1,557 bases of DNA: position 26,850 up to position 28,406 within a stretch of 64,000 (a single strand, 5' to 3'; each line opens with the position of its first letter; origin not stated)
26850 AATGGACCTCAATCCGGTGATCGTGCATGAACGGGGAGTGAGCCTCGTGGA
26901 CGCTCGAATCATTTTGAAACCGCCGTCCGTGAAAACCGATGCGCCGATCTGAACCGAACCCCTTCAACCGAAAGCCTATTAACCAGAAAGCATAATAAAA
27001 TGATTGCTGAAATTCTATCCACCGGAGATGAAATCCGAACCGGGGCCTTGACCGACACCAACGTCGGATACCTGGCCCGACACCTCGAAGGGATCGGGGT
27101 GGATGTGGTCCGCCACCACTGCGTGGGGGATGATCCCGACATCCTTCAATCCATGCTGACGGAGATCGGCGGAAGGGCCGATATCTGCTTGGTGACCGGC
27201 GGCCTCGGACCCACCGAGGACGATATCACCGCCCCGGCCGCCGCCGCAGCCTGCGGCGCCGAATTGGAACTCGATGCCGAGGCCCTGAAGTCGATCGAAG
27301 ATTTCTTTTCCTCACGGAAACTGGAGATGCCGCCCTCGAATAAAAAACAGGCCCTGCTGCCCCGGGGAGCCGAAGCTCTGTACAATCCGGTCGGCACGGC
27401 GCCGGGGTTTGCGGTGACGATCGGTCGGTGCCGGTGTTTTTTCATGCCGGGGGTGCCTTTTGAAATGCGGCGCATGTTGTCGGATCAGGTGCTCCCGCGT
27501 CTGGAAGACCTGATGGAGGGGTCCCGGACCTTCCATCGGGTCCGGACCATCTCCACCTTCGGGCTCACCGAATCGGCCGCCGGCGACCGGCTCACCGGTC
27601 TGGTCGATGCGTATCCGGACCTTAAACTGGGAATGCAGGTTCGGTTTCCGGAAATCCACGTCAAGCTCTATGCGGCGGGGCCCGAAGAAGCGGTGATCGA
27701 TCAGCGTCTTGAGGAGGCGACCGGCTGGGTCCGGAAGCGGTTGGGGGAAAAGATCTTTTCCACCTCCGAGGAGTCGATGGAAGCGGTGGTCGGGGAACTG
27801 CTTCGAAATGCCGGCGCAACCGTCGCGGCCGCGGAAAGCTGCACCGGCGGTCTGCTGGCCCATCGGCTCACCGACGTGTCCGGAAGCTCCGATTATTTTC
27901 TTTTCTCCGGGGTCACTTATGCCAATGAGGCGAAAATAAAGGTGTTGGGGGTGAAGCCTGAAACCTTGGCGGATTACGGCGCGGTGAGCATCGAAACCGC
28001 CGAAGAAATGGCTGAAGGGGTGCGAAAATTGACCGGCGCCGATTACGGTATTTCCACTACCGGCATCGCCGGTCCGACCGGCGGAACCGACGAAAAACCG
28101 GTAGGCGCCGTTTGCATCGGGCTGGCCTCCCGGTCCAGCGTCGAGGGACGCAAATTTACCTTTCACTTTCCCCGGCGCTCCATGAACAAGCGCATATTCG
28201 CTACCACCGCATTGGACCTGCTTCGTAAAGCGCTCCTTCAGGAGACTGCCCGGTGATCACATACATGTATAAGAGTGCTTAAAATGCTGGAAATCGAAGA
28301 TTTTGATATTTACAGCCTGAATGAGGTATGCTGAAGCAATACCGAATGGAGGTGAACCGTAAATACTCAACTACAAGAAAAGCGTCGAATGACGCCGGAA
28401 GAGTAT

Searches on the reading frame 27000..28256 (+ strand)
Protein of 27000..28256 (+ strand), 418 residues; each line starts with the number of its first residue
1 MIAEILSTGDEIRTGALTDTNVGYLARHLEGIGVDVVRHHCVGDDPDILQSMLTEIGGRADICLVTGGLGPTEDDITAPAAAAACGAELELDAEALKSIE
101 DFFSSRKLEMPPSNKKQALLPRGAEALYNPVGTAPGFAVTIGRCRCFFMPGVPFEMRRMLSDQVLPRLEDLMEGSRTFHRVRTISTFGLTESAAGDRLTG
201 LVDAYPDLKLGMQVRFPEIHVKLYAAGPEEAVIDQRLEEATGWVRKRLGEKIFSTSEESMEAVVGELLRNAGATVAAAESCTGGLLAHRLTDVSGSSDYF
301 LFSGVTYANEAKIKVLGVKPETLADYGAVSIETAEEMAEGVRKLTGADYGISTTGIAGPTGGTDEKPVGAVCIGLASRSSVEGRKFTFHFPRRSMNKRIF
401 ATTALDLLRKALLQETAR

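Call 51: search_protein_families(library=ncbifam, proteins=[window:27000-28256:+], max_evalue=0.00001)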
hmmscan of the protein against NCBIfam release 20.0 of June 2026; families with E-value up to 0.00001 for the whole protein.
window:27000-28256:+ (418 aa): 10 families
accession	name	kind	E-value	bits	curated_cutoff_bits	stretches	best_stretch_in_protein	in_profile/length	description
NF001813.0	PRK00549.1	equivalog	6.8e-122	407.4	379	1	1-414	1-413/414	competence/damage-inducible protein A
TIGR00200.1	cinA_nterm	subfamily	2.1e-107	359.4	243.15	1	2-413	3-412/414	CinA family nicotinamide mononucleotide deamidase-related protein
NF002978.0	PRK03673.1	equivalog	2.9e-61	207.5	496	1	3-293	4-288/398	nicotinamide mononucleotide deamidase-related protein YfaY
NF002291.0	PRK01215.1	equivalog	4.6e-45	153.8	293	1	2-251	5-256/264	nicotinamide mononucleotide deamidase-related protein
TIGR00199.1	PncC_domain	subfamily_domain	5.4e-44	149.9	68.9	1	264-410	1-147/149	nicotinamide-nucleotide amidohydrolase family protein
NF002975.0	PRK03661.1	equivalog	3.1e-42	144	212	1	261-414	10-163/164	nicotinamide-nucleotide amidase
NF002977.0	PRK03670.1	equivalog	1.3e-33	116.5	305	1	1-169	1-177/252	competence damage-inducible protein A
TIGR00177.1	molyb_syn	domain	1.1e-24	87.1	85.35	1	3-162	4-144/148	molybdenum cofactor synthesis domain-containing protein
NF002972.0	PRK03657.1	equivalog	5.3e-24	84.9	201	1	258-382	18-142/175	2-oxo-tetronate isomerase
NF002947.1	PRK03604.1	equivalog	6.4e-06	25.6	285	1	3-91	148-237/301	bifunctional molybdenum cofactor biosynthesis protein MoaC/MoaB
